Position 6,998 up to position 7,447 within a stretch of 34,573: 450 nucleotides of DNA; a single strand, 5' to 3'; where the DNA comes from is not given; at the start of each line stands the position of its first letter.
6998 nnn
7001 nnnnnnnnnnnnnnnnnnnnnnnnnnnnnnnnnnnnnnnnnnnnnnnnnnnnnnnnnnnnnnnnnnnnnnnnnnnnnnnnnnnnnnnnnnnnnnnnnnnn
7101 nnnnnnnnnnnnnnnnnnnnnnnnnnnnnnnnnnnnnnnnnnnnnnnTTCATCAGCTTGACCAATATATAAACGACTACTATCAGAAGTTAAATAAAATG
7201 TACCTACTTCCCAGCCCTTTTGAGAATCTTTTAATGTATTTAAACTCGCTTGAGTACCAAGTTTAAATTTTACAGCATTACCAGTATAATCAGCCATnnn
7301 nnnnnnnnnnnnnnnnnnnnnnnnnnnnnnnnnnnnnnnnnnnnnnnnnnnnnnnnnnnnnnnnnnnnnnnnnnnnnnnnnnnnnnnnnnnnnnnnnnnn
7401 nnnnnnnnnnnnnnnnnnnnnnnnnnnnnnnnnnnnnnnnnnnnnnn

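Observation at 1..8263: Three tandem paralogous tail-fibre-like genes sharing an N-terminal anchor domain but with divergent bodies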

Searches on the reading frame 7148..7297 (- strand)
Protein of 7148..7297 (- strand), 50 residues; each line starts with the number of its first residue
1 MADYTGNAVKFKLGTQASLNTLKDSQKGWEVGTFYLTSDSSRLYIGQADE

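Call 72: search_protein_representatives(alignment_id=A6)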
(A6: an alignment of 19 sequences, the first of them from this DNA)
Query: 19 sequences, 49 profile positions. Proteins with E-value up to 0.001 (for the whole library): 1156; up to 1e-10: 65; up to 1e-30: 0. The best 150 are listed.
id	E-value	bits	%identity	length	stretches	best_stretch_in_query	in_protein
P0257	4.5e-18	80.8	-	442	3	5-43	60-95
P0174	3.4e-15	71.6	-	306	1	2-48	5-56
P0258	9.3e-15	70.2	-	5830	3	5-20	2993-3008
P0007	1.1e-14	70.0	-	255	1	2-48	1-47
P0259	2.3e-14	68.9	-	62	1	1-48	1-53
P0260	9.7e-14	67.0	-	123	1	2-47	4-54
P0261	1.6e-13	66.3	-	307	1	2-48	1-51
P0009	1.9e-13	66.0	-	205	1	2-48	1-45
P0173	2.3e-13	65.8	-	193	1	1-48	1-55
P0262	2.3e-13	65.7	-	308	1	1-48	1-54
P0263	2.5e-13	65.6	-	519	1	1-48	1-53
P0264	3.6e-13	65.1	-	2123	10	23-43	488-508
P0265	4.5e-13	64.8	-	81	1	1-47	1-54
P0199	5.3e-13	64.6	-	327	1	1-48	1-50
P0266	5.7e-13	64.5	-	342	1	1-47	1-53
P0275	3.8e-12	61.9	-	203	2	6-46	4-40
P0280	5.3e-12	61.4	-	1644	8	7-39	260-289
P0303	5.5e-11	58.1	-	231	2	1-48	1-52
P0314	1.3e-10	57.0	-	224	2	3-47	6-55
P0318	2.0e-10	56.4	-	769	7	23-40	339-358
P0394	3.4e-09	52.4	-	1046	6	12-40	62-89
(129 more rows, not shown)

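Call 76: search_protein_families(library=pfam, alignment_id=A9, max_evalue=0.001)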
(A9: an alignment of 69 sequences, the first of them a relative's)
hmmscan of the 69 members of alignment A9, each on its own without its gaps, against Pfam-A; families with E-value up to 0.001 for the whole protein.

A. member 1, P0261 (307 aa): 0 families

B. families by the number of members that match (of 69 scanned): 13 families
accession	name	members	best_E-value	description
PF24243.1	Phage_tail_C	14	4.4e-22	Phage tail tip domain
PF04513.17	Baculo_PEP_C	3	3.4e-07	Baculovirus polyhedron envelope protein, PEP, C terminus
PF07889.17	DUF1664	2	2.9e-05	Protein of unknown function (DUF1664)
PF05531.17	NPV_P10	2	0.00054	Nucleopolyhedrovirus P10 protein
PF16763.10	Spidroin_N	1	3.7e-05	Major ampullate spidroin 1, spider silk protein 1, N-term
PF25101.1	Spectrin_7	1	0.00013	Animal spectrin repeats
PF16526.10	CLZ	1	0.00018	C-terminal leucine zipper domain of cyclic nucleotide-gated channels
PF08702.15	Fib_alpha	1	0.0002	Fibrinogen alpha/beta chain family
PF23991.1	DUF7310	1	0.00026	Coiled-coil region of unknown function (DUF7310)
PF16043.11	DUF4795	1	0.00035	Domain of unknown function (DUF4795)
PF19077.6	Big_13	1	0.00039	Bacterial Ig-like domain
PF06825.17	HSBP1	1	0.00061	Heat shock factor binding protein 1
PF15905.10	HMMR_N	1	0.00079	Hyaluronan mediated motility receptor N-terminal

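Call 77: search_protein_families(library=pfam, proteins=[P0257, P0275, P0303, P0314], max_evalue=0.01)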
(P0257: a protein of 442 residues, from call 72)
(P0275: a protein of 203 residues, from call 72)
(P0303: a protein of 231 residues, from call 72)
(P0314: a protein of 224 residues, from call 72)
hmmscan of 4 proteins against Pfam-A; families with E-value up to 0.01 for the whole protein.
P0257 (442 aa): 3 families
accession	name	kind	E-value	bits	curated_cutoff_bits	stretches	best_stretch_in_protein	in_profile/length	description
PF24243.1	Phage_tail_C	-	4.4e-22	77.6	23.7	2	119-143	2-26/26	Phage tail tip domain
PF19077.6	Big_13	-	0.00039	21.3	27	0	342-414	29-99/102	Bacterial Ig-like domain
PF08710.16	CoV_NSP9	-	0.0016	19.3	27.2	0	128-154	75-101/111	Coronavirus replicase NSP9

P0275 (203 aa): 1 family
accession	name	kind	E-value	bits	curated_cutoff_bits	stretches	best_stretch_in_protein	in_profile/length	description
PF24243.1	Phage_tail_C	-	9.3e-14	50.9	23.7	2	49-68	5-24/26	Phage tail tip domain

P0303 (231 aa): 1 family
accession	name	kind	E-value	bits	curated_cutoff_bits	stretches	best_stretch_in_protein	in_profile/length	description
PF24243.1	Phage_tail_C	-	0.0014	18.3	23.7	0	13-33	6-26/26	Phage tail tip domain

P0314 (224 aa): 0 families
